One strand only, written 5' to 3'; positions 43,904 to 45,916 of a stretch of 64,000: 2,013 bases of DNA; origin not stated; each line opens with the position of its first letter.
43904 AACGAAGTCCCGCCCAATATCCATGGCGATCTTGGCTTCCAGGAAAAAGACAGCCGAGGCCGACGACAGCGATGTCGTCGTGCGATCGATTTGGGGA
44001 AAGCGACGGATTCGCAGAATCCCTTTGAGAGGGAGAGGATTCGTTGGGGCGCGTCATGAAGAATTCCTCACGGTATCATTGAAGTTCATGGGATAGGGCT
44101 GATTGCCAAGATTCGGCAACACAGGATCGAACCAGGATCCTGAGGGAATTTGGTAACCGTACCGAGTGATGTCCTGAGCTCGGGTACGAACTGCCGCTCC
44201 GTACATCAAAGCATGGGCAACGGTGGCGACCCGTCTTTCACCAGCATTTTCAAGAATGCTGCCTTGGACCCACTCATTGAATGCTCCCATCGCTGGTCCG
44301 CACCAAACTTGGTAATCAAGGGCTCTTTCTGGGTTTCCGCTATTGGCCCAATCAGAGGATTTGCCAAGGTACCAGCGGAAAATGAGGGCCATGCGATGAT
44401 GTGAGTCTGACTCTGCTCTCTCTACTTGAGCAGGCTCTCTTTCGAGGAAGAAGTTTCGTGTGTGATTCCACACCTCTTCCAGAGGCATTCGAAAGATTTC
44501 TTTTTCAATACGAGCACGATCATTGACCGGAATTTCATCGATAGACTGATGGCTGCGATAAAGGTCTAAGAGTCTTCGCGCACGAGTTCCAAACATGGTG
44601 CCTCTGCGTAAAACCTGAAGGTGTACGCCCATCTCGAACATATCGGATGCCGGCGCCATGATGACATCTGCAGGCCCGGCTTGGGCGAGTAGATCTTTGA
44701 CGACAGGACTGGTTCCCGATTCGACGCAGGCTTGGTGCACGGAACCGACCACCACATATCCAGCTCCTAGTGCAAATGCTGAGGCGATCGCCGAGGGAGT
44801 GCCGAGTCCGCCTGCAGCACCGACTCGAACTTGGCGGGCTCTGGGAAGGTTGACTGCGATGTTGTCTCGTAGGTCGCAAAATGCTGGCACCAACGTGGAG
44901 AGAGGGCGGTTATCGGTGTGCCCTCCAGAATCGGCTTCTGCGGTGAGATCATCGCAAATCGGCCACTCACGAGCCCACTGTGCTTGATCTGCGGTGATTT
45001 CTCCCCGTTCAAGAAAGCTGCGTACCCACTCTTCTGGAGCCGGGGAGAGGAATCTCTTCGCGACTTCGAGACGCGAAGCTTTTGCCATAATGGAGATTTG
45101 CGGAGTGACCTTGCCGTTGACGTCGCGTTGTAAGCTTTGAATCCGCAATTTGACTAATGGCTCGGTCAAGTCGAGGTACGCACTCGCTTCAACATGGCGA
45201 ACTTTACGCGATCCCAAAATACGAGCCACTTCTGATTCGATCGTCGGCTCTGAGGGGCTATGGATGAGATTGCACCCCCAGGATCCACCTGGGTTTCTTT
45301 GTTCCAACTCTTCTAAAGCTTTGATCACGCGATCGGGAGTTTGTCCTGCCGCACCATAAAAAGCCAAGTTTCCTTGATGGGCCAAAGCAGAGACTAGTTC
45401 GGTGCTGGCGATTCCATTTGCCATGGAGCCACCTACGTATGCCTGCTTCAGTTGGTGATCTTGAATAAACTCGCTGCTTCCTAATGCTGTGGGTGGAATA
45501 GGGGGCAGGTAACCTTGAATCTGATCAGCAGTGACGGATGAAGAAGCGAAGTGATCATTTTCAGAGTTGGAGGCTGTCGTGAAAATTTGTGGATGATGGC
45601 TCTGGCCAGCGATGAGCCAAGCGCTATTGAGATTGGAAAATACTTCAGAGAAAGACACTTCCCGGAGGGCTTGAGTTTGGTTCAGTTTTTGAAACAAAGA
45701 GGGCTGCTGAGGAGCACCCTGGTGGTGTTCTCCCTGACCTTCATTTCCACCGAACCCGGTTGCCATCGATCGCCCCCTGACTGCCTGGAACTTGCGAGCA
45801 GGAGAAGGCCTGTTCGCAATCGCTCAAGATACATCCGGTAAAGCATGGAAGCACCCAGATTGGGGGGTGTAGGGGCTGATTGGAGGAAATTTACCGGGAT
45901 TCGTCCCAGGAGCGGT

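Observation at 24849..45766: PUFA-synthase (pfaD-A-C) fused with oleABCD and a PPTase into one fully overlap-coupled 8-gene operon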

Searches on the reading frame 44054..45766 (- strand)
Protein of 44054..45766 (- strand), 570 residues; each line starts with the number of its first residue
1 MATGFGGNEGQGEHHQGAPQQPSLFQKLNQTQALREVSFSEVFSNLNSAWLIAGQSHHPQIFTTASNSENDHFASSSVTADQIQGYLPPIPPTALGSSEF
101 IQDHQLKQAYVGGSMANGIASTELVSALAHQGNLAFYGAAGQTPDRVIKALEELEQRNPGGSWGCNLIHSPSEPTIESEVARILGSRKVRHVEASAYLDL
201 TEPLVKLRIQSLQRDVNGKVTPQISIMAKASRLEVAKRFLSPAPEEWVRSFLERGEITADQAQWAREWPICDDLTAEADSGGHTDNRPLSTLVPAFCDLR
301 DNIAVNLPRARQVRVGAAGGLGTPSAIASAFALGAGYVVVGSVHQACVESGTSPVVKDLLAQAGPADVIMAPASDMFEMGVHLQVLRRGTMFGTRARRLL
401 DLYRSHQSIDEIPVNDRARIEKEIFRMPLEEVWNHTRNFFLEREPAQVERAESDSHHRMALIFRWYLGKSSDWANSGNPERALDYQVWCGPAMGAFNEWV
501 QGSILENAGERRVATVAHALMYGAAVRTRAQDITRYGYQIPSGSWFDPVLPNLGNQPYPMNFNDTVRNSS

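Call 3: search_protein_families(library=pfam, proteins=[window:44054-45766:-])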
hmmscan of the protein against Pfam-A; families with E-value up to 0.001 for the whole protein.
window:44054-45766:- (570 aa): 2 families
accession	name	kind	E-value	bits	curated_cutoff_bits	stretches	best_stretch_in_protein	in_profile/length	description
PF21607.2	FabD_helical_ins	-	1.6e-32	111.9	27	1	406-485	1-80/80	[Acyl-carrier-protein] S-malonyltransferase, inserted helical domain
PF03060.21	NMO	-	2.8e-13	50.4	28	2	278-371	165-252/331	Nitronate monooxygenase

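Call 4: search_protein_families(library=ncbifam, proteins=[window:44054-45766:-])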
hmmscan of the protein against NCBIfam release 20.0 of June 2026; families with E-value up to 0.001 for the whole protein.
window:44054-45766:- (570 aa): 2 families
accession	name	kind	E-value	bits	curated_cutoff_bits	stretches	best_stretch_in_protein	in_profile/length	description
TIGR02814.1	pfaD_fam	subfamily_domain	1e-170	568.4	449.25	1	93-530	4-443/444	PfaD family polyunsaturated fatty acid/polyketide biosynthesis protein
TIGR03151.1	enACPred_II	equivalog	5.7e-07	29.1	453.1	1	309-373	158-222/307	enoyl-[acyl-carrier-protein] reductase FabK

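Call 31: find_encoding_contigs(protein=window:44054-45766:-, flank=10000, max_places=6)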
Protein window:44054-45766:- (570 aa): 5 contigs read that carry it; 2 places shown.
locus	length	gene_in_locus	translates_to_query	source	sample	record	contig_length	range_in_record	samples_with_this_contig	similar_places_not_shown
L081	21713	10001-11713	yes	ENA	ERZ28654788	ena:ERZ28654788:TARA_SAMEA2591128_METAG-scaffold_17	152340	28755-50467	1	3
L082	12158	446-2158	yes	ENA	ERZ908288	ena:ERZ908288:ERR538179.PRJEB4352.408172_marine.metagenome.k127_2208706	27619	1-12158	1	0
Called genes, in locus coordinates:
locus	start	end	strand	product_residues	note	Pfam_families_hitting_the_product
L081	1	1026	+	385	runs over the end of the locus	PF13439:Glyco_transf_4, PF13579:Glyco_trans_4_4, PF00534:Glycos_transf_1, PF13692:Glyco_trans_1_4, PF13524:Glyco_trans_1_2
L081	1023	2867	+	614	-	PF00664:ABC_membrane, PF00005:ABC_tran, PF13304:AAA_21 (faint), PF02463:SMC_N (weak)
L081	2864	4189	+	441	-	PF01633:Choline_kinase (weak), PF01636:APH, PF19974:TCAD9 (weak)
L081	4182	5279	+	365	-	PF01636:APH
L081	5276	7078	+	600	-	PF18914:DUF5666 (weak), PF13372:Alginate_exp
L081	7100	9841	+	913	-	PF13229:Beta_helix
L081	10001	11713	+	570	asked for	PF03060:NMO (weak), PF21607:FabD_helical_ins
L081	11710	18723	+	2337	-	PF00109:ketoacyl-synt, PF02801:Ketoacyl-synt_C, PF16197:KAsynt_C_assoc, PF00698:Acyl_transf_1, PF00550:PP-binding, PF08659:KR, PF00106:adh_short, PF14765:PS-DH, +2 more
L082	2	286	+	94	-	?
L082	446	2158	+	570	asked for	PF03060:NMO (weak), PF21607:FabD_helical_ins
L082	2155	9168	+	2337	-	PF00109:ketoacyl-synt, PF02801:Ketoacyl-synt_C, PF16197:KAsynt_C_assoc, PF00698:Acyl_transf_1, PF00550:PP-binding, PF08659:KR, PF00106:adh_short, PF14765:PS-DH, +2 more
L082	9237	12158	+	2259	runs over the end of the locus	PF00109:ketoacyl-synt, PF02801:Ketoacyl-synt_C, PF00109:ketoacyl-synt, PF07977:FabA, PF22818:ApeI-like (faint), PF07977:FabA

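Call 34: find_related_loci(query=window:44054-45766:-, collection=metagenome_contigs, flank=10000)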
Query window:44054-45766:- (570 aa) in metagenome_contigs; peptide patterns used: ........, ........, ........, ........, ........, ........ (x = any residue, [..] = any of these).
600 stretches matched a pattern (row limit reached: there are more); 576 encode a relative of the query (tblastn E <= 1e-3); the best 80 are kept; 80 distinct loci.
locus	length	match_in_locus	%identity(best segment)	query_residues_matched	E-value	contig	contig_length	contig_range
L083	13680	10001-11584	67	29-555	0e+0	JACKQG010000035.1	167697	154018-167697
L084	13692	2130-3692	59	31-544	0e+0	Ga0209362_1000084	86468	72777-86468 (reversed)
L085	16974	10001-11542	61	37-544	0e+0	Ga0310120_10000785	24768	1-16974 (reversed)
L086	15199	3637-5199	59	31-544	0e+0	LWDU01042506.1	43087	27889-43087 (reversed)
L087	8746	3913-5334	64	74-544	0e+0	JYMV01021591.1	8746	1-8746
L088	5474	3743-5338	59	37-557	0e+0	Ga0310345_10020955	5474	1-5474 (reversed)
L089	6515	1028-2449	53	72-543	2e-164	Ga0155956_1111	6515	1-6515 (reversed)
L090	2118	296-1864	50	38-570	3e-175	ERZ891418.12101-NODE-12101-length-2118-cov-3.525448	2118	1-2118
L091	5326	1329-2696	56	95-552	1e-164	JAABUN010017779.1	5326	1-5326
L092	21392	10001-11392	51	88-557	9e-161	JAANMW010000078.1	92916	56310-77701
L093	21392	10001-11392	51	88-557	9e-161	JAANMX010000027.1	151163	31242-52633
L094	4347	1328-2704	53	83-541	2e-164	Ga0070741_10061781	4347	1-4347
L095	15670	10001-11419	56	87-559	5e-160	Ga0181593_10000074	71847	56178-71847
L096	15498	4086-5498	54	73-541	2e-159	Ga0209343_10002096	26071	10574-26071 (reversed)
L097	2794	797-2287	51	43-541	7e-169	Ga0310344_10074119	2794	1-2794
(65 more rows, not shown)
